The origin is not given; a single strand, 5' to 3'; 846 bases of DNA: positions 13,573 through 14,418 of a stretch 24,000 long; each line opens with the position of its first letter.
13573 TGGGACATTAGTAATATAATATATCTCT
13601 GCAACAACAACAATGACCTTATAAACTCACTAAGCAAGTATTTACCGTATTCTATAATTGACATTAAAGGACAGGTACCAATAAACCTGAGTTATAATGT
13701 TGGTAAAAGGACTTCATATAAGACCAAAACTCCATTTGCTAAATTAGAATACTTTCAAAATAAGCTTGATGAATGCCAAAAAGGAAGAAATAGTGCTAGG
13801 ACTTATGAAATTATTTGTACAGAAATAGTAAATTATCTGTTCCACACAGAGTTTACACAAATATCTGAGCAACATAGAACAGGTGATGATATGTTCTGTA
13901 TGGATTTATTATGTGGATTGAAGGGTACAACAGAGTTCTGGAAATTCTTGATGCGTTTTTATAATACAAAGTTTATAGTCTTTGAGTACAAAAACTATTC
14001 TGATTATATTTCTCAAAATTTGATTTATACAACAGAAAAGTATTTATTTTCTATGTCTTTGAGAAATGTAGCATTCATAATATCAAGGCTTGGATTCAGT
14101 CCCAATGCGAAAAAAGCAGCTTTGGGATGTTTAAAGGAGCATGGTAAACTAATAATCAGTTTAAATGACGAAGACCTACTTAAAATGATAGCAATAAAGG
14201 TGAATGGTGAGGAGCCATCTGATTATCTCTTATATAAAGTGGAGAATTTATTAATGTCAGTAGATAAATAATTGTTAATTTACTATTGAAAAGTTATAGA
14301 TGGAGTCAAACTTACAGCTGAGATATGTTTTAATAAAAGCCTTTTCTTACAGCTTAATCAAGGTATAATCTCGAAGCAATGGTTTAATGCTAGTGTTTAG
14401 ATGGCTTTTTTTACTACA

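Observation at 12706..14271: Half-helicase fused to two PD-(D/E)xK nuclease-like modules: candidate single-polypeptide defence nuclease with an architecture I do not recognise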

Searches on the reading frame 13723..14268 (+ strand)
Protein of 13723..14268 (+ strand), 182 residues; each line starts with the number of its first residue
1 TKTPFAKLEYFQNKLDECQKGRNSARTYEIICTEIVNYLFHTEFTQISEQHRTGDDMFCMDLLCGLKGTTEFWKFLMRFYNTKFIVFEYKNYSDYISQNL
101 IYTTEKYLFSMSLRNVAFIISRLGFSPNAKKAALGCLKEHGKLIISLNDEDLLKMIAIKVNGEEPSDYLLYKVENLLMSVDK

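Call 26: predict_structure(alignment_id=A2)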
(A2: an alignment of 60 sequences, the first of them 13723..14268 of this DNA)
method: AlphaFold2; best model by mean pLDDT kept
length: 182 residues; sequences in the alignment: 60
mean_pLDDT: 93.8   pTM: 0.90
mean pLDDT of the five models: 93.8, 93.5, 93.3, 93.0, 92.7
residues with pLDDT >= 90: 159; 70-90: 13; 50-70: 9; < 50: 1
segments of 3 or more residues with pLDDT < 50: none
pLDDT, mean of each block of 10 residues (from residue 1): 82 98 94 98 94 67 96 98 97 97 93 96 98 97 98 98 98 95 71
secondary structure, 60 per line:
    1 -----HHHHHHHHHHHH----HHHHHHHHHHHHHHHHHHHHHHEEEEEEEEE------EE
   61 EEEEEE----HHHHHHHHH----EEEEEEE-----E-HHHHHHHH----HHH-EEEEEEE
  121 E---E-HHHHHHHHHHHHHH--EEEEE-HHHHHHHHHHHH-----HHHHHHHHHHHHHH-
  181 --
elements in order: H6-17 H22-43 E44-52 E59-66 H71-79 E84-90 H98-105 E114-121 H127-140 E143-147 H149-160 H166-179

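Call 30: fold_search(model_id=the predicted structure, library=pdb)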
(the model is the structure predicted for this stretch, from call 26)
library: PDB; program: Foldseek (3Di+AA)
matches with E <= 10: 543; with E <= 0.001: 0
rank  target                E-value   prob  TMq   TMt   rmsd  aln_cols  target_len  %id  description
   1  5lhc_B                2.3e-02  0.99  0.56  0.20   6.1       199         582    8  The structure of D456A mutant of Nt.BspD6I nicking endonuclease at 0.24 nm resolution . (released 2017-08-16)
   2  8q43_A                2.5e-02  0.80  0.38  0.20   5.9       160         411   11  Crystal structure of cA4-bound Can2 (E341A) in complex with oligo-C DNA (released 2023-11-22)
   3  8q44_B                2.7e-02  0.87  0.41  0.20   5.7       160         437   10  Crystal structure of cA4-bound Can2 (E364R) in complex with oligo-T DNA (released 2023-11-22)
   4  8q3z_A                3.2e-02  0.85  0.43  0.21   5.6       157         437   11  Crystal structure of cA4-bound Can2 from Thermoanaerobacter brockii (released 2023-11-22)
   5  5xog_E                3.7e-02  0.97  0.36  0.31   4.0        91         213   12  RNA Polymerase II elongation complex bound with Spt5 KOW5 and Elf1 (released 2017-08-16)
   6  7ste_E                4.7e-02  0.25  0.23  0.14  10.3       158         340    9  Rad24-RFC ADP state (released 2022-04-06)
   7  8zwo_E                4.7e-02  0.18  0.23  0.15  11.0       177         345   11  Structure of CTF18-PCNA with ATP (released 2025-06-18)
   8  9ja1_E                6.2e-02  0.72  0.36  0.32  11.4       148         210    7  The RNA polymerase II elongation complex from Saccharomyces cerevisiae (released 2024-09-04)
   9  8fs7_E                7.5e-02  0.28  0.28  0.17  11.1       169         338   12  Structure of S. cerevisiae Rad24-RFC loading the 9-1-1 clamp onto a 10-nt gapped DNA in step 5 (closed 9-1-1 and stabl (released 2023-06-14)
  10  7tic_E                8.0e-02  0.41  0.32  0.19  10.1       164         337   12  Structure of the yeast clamp loader (Replication Factor C RFC) bound to the sliding clamp (Proliferating Cell Nuclear  (released 2022-02-16)
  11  8fs3_E                9.1e-02  0.23  0.26  0.16  10.2       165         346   12  Structure of S. cerevisiae Rad24-RFC loading the 9-1-1 clamp onto a 10-nt gapped DNA in step 1 (open 9-1-1 and shoulde (released 2023-06-14)
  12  7tid_E                9.7e-02  0.21  0.26  0.16  10.2       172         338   12  Structure of the yeast clamp loader (Replication Factor C RFC) bound to the sliding clamp (Proliferating Cell Nuclear  (released 2022-02-16)
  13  8yfq_E                1.1e-01  0.82  0.34  0.29   4.5        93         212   14  Cryo EM structure of Komagataella phaffii RNAPII-Rat1-Rai1 pre-termination complex (released 2024-09-25)
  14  7thj_E                1.1e-01  0.15  0.22  0.14  10.3       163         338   11  Structure of the yeast clamp loader (Replication Factor C RFC) bound to the sliding clamp (Proliferating Cell Nuclear  (released 2022-02-16)
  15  6q1h_A                1.3e-01  0.82  0.48  0.38   5.2       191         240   10  Structure of P. aeruginosa ATCC27853 NucC, cAAA-bound form (released 2019-12-25)
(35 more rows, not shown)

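Call 38: search_protein_representatives(protein=window:13723-14268:+)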
Query: 182 residues. Proteins with E-value up to 0.001 (for the whole library): 1395; up to 1e-10: 860; up to 1e-30: 310. The best 150 are listed.
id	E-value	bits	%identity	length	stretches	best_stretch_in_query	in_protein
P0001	2.6e-117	405.2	100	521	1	1-182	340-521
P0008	7.2e-77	273.5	73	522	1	8-182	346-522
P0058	6.5e-72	257.4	68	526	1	9-182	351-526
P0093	1.2e-71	256.5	67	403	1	8-182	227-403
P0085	9.9e-71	253.6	66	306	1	7-182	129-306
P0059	3.8e-69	248.4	64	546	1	7-182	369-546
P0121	1.5e-67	243.2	68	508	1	13-182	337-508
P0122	4.4e-66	238.4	64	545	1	7-182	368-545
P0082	1.0e-65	237.2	65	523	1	8-182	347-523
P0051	2.0e-65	236.3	65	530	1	13-182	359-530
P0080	1.8e-64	233.2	62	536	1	8-182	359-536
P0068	3.7e-64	232.2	62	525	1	7-182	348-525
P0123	2.4e-63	229.5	63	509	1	12-180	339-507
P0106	7.4e-63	227.9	60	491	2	7-182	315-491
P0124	7.8e-63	227.8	62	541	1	11-182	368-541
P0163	3.1e-48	180.3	52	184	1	8-180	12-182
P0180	5.5e-44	166.5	50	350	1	12-178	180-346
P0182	3.6e-43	163.8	44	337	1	2-182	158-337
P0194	1.4e-39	152.1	47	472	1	22-182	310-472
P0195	1.9e-39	151.7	42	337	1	4-180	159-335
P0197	2.3e-39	151.4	48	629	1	11-182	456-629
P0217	4.0e-38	147.4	44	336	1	13-182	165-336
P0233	2.1e-36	141.8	41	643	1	11-182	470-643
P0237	3.2e-36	141.2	40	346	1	6-182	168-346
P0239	3.6e-36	141.0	46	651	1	12-182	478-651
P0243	5.1e-36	140.5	39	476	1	12-180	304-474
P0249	1.5e-35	139.0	45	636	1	11-182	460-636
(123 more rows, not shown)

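Call 39: search_protein_families(library=pfam, proteins=[P0182, P0195, P0217, P0237, P0194, P0243, P0197, P0233, P0239, P0249], max_evalue=0.01)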
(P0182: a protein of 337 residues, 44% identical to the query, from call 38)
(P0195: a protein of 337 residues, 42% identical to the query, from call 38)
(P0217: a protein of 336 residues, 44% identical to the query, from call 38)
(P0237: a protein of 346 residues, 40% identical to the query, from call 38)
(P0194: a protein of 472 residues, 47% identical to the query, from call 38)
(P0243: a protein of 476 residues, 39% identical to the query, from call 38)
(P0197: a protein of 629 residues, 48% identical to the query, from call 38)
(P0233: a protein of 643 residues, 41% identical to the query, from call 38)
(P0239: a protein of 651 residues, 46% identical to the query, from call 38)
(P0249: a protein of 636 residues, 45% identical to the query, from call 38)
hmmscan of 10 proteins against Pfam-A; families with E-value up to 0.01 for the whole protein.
P0182 (337 aa): 0 families

P0195 (337 aa): 0 families

P0217 (336 aa): 1 family
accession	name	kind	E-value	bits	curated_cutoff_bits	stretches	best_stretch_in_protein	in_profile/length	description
PF13020.12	NOV_C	-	0.0077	16.7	22.1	0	29-59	20-51/91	Protein NO VEIN, C-terminal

P0237 (346 aa): 1 family
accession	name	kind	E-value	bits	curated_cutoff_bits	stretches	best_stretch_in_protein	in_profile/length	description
PF04471.18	Mrr_cat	-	6.2e-06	26.8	21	1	187-320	6-115/115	Restriction endonuclease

P0194 (472 aa): 2 families
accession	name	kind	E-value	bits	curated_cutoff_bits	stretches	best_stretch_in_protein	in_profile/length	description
PF13676.11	TIR_2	-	3.7e-05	24.6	28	1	14-118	8-111/122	TIR domain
PF04471.18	Mrr_cat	-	0.0017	18.9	21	0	141-193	6-60/115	Restriction endonuclease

P0243 (476 aa): 4 families
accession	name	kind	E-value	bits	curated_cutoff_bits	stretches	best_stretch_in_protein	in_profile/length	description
PF04471.18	Mrr_cat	-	3.4e-08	34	21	1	139-248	5-114/115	Restriction endonuclease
PF13676.11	TIR_2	-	1.1e-05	26.4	28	1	11-83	1-76/122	TIR domain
PF13020.12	NOV_C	-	0.00096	19.6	22.1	1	165-217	27-77/91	Protein NO VEIN, C-terminal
PF01582.25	TIR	-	0.0028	17.9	21.3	0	22-74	17-70/179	TIR domain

P0197 (629 aa): 1 family
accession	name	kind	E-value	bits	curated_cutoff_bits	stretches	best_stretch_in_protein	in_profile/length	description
PF00145.23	DNA_methylase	-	0.0073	16.2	22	1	219-286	269-321/324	C-5 cytosine-specific DNA methylase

P0233 (643 aa): 1 family
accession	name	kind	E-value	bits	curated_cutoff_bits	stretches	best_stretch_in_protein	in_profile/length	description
PF00145.23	DNA_methylase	-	5.2e-08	33.1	22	1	9-67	7-65/324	C-5 cytosine-specific DNA methylase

P0239 (651 aa): 2 families
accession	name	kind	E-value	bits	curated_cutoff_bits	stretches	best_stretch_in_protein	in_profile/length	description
PF00145.23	DNA_methylase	-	2.1e-16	60.7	22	1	7-289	6-322/324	C-5 cytosine-specific DNA methylase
PF04471.18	Mrr_cat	-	6.7e-05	23.4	21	0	308-411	8-112/115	Restriction endonuclease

P0249 (636 aa): 2 families
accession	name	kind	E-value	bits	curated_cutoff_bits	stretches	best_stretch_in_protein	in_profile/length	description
PF00145.23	DNA_methylase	-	3e-10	40.5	22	2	236-277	271-311/324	C-5 cytosine-specific DNA methylase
PF12784.13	PDDEXK_2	-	0.0062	16.7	27.4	1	497-581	45-122/229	PD-(D/E)XK nuclease family transposase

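Call 40: search_protein_families(library=padloc, proteins=[P0182, P0195, P0217, P0237, P0194, P0243, P0197, P0233, P0239, P0163], max_evalue=0.01)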
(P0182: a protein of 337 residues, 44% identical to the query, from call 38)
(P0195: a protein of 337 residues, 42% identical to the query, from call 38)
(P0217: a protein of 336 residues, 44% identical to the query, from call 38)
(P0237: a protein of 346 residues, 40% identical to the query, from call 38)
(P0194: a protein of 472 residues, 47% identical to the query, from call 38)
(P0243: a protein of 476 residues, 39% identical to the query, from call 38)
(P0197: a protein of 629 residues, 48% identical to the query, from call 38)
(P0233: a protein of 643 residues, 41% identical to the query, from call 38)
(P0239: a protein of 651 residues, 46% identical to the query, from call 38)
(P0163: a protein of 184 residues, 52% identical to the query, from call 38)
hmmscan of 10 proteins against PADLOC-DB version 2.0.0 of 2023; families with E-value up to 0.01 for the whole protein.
P0182 (337 aa): 2 families
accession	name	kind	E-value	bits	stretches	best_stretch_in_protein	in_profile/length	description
PDLC04597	PDC-M36A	-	4.9e-12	43.4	1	162-313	284-432/457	-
PDLC04598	PDC-M36A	-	3.1e-05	21.6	1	168-312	163-304/330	-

P0195 (337 aa): 2 families
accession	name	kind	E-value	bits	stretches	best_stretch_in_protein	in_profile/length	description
PDLC04597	PDC-M36A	-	2.4e-11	41.1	1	166-316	285-435/457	-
PDLC04598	PDC-M36A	-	1.8e-05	22.3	1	165-315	157-307/330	-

P0217 (336 aa): 0 families

P0237 (346 aa): 0 families

P0194 (472 aa): 0 families

P0243 (476 aa): 1 family
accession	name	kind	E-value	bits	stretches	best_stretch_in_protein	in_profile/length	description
PDLC04819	PDC-S02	-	2.9e-05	21.4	1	138-251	196-308/334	-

P0197 (629 aa): 1 family
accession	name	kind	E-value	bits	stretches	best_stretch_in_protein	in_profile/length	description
PDLC03378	MTase_II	-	0.0036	14.7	0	240-269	280-308/344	Type II methyltransferase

P0233 (643 aa): 17 families
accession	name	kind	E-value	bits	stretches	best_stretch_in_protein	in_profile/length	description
PDLC03272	MTase_II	-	9e-10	36.2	2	234-297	331-394/407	Type II methyltransferase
PDLC00026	DruM2|DruM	-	2.6e-09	35.1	1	7-202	9-184/336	DNA cytosine methylase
PDLC03378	MTase_II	-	5.5e-08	30.5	1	9-186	9-191/344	Type II methyltransferase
PDLC04597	PDC-M36A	-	6.2e-08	29.9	1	468-619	283-432/457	-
PDLC03307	MTase_II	-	1.2e-07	29.3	1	7-68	5-67/382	Type II methyltransferase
PDLC03234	MTase_II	-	4.7e-07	27.4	1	8-61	10-64/375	Type II methyltransferase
PDLC00027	DruM2|DruM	-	1.3e-06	26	1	8-172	17-184/361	DNA cytosine methylase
PDLC03326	MTase_II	-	2.5e-06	24.9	1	8-44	10-46/412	Type II methyltransferase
PDLC02653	DrmMII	-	2.6e-06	24.6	1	242-306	263-326/333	DrmMII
PDLC03270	MTase_II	-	4.8e-06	23.8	1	8-59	6-57/309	Type II methyltransferase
PDLC00033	DruM2|DruM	-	8.1e-06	23.3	0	8-57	27-77/368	DNA cytosine methylase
PDLC00034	DruM2|DruM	-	0.00065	16.3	0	240-296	375-432/457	DNA cytosine methylase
PDLC03237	MTase_II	-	0.0016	14.4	1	6-44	797-835/1036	Type II methyltransferase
PDLC02649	DrmMII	-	0.0024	14.9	0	237-295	363-420/422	DrmMII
PDLC02648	DrmMII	-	0.0036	14.2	0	227-260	386-419/468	DrmMII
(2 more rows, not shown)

P0239 (651 aa): 26 families (the best 25 are shown)
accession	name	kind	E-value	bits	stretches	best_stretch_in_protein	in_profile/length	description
PDLC03272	MTase_II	-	3.9e-20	70.4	1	7-301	80-398/407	Type II methyltransferase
PDLC03378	MTase_II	-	1.2e-14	52.4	2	9-175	10-184/344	Type II methyltransferase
PDLC00027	DruM2|DruM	-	1.4e-14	52.3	1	6-174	16-187/361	DNA cytosine methylase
PDLC00026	DruM2|DruM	-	8.8e-14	49.8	1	3-174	6-183/336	DNA cytosine methylase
PDLC03270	MTase_II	-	1.9e-12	44.9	1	5-201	4-203/309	Type II methyltransferase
PDLC02653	DrmMII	-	8.3e-12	42.7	1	7-297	10-317/333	DrmMII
PDLC03731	oMTase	-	8.6e-12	42.8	1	9-171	21-187/326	orphan methyltransferase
PDLC03307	MTase_II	-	1.4e-11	42.3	1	7-107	6-108/382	Type II methyltransferase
PDLC00031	DruM2|DruM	-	2.1e-11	41.6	1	7-173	17-186/361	DNA cytosine methylase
PDLC04597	PDC-M36A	-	4.6e-11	40.2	1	479-629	290-435/457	-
PDLC00033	DruM2|DruM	-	1.2e-10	39.2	2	239-295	312-366/368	DNA cytosine methylase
PDLC03234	MTase_II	-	2e-10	38.5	1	3-171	6-185/375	Type II methyltransferase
PDLC03326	MTase_II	-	1.3e-09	35.7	2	3-174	6-192/412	Type II methyltransferase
PDLC03217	MTase_II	-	1.4e-09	35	1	5-160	25-186/703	Type II methyltransferase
PDLC03269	MTase_II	-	3.4e-09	34.3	1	7-170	9-178/437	Type II methyltransferase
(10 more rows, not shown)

P0163 (184 aa): 2 families
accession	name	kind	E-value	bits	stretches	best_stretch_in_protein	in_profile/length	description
PDLC04597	PDC-M36A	-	4.5e-11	40.2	1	13-171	287-444/457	-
PDLC04598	PDC-M36A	-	1.1e-06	26.3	1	29-160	175-305/330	-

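Call 44: search_protein_families(library=ncbifam, proteins=[P0182, P0195, P0217, P0237, P0180, P0243, P0239, P0163], max_evalue=0.1)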
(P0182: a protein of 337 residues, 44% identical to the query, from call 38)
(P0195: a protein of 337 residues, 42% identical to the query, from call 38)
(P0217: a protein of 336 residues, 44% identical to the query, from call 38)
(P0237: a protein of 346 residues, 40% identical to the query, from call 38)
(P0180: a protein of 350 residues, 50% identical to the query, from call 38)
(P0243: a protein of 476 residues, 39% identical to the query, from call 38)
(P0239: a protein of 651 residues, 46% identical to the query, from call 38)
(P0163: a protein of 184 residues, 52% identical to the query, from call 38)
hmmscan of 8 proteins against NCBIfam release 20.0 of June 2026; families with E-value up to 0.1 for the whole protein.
P0182 (337 aa): 0 families

P0195 (337 aa): 1 family
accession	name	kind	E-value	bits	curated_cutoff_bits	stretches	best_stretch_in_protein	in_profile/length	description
TIGR00082.1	rbfA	equivalog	0.069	13.7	51.15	0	109-172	50-114/115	30S ribosome-binding factor RbfA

P0217 (336 aa): 2 families
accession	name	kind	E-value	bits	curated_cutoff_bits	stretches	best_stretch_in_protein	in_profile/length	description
NF001669.0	PRK00432.1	equivalog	0.0052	16.7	54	1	159-182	33-56/58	30S ribosomal protein S27ae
NF001059.0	PRK00117.4-3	equivalog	0.021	14.5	253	0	248-282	153-187/206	recombination regulator RecX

P0237 (346 aa): 0 families

P0180 (350 aa): 0 families

P0243 (476 aa): 0 families

P0239 (651 aa): 2 families
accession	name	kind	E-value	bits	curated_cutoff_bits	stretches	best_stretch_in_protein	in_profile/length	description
TIGR00675.1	dcm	superfamily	1e-14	54.9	100.65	2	9-183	6-189/329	DNA (cytosine-5-)-methyltransferase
NF050152.1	broader_ApyA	subfamily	0.071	13.3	40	0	594-625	15-45/53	ApyA family aminopyruvatide-related RiPP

P0163 (184 aa): 0 families

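Call 45: search_protein_families(library=phrogs, proteins=[P0182, P0237, P0243, P0239, P0163], max_evalue=0.01)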
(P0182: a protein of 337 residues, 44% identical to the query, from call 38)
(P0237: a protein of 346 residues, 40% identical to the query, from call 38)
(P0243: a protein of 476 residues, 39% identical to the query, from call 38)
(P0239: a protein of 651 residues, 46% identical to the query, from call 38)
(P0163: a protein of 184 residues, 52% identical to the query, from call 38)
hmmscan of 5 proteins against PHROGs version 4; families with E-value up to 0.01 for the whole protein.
P0182 (337 aa): 2 families
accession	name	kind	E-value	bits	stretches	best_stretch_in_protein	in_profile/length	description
phrog_31260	-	unknown function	4.4e-80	270.4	1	20-337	27-365/365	-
phrog_2077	-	unknown function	0.0071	17.4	0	87-129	33-75/111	-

P0237 (346 aa): 1 family
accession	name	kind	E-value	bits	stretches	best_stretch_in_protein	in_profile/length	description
phrog_31260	-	unknown function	5.4e-56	191.1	1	16-346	10-365/365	-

P0243 (476 aa): 1 family
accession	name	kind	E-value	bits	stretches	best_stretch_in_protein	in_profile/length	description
phrog_31260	-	unknown function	8.6e-62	210.2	1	137-476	10-365/365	-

P0239 (651 aa): 4 families
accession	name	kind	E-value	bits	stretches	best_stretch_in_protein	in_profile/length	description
phrog_31260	-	unknown function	6.1e-67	227.1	1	329-651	39-365/365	-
phrog_116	-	other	4e-14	52.9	2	118-303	337-503/779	DNA methyltransferase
phrog_363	-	other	2.6e-08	34.4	1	9-160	61-216/327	DNA methyltransferase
phrog_16427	-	other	0.0025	18.5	1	236-294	113-173/235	DNA methyltransferase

P0163 (184 aa): 1 family
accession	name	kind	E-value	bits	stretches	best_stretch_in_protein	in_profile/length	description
phrog_31260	-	unknown function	4.8e-38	132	1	7-181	187-362/365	-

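Call 67: search_solved_structures(query=A4, max_evalue=10, show_alignments=3)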
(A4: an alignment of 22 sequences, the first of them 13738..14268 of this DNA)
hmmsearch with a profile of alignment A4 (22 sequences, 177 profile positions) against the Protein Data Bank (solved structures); distinct sequences matched with E-value up to 10: 1.
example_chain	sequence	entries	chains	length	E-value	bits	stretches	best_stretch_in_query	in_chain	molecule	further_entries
8vga_A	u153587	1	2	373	0.009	19.1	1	41-108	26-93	Guanine nucleotide-binding protein alpha subunit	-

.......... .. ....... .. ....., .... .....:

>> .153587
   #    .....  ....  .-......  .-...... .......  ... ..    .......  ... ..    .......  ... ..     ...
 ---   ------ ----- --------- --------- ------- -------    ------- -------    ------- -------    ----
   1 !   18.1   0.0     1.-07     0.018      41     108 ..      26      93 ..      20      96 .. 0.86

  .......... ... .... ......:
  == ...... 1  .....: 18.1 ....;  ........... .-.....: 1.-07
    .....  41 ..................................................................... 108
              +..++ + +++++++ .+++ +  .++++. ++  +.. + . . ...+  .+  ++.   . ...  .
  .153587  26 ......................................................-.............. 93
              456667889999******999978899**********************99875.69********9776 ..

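Call 75: fold_search(model_id=the predicted structure, library=viral)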
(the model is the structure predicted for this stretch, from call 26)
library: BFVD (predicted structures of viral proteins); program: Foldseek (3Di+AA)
matches with E <= 10: 393; with E <= 0.001: 3
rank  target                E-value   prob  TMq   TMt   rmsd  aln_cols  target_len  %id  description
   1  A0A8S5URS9            8.3e-05  1.00  0.50  0.30   4.0       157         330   15  Restriction endonuclease [Siphoviridae sp. cthae16]
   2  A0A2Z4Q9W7            4.2e-04  1.00  0.50  0.42   3.6       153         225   15  (no name in the UniProt tables at hand)
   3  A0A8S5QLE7            6.6e-04  1.00  0.46  0.33   7.5       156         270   13  Restriction endonuclease [Siphoviridae sp. ctVCm11]
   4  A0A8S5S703            1.5e-03  1.00  0.52  0.26   5.7       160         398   18  Restriction endonuclease [Siphoviridae sp. ctVDy27]
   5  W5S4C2                5.6e-03  1.00  0.36  0.29   3.3        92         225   18  RNA polymerase II RPB5 subunit [Pithovirus sibericum]
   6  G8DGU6                9.4e-03  0.99  0.39  0.38   5.5       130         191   10  (no name in the UniProt tables at hand)
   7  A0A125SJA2            1.5e-02  0.75  0.40  0.27   9.4       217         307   12  (no name in the UniProt tables at hand)
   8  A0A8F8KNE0            2.0e-02  1.00  0.33  0.26   2.3        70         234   16  DNA-directed RNA polymerase subunit 5 [Clandestinovirus]
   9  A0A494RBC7            2.0e-02  0.95  0.42  0.50   7.3       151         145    9  (no name in the UniProt tables at hand)
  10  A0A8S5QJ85            2.2e-02  0.99  0.52  0.34   9.2       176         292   10  Restriction endonuclease [Siphoviridae sp. ctezl47]
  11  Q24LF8                2.5e-02  0.66  0.34  0.43   5.9       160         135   14  Uncharacterized protein [Clostridium phage phiCD119 (strain Clostridium difficile/United States/Govind/2006)]
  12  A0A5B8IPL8            2.6e-02  0.98  0.31  0.27   3.2        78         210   15  RNA polymerase Rpb5, C-terminal domain protein [Mimiviridae sp. ChoanoV1]
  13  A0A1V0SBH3            2.6e-02  0.84  0.40  0.23  10.9       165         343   12  DUF2726 domain-containing protein [Catovirus CTV1]
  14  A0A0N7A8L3            2.6e-02  0.69  0.39  0.40   8.9       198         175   11  (no name in the UniProt tables at hand)
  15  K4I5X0                2.6e-02  0.47  0.37  0.34  13.7       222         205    8  Uncharacterized protein [Salmonella phage STML-198]
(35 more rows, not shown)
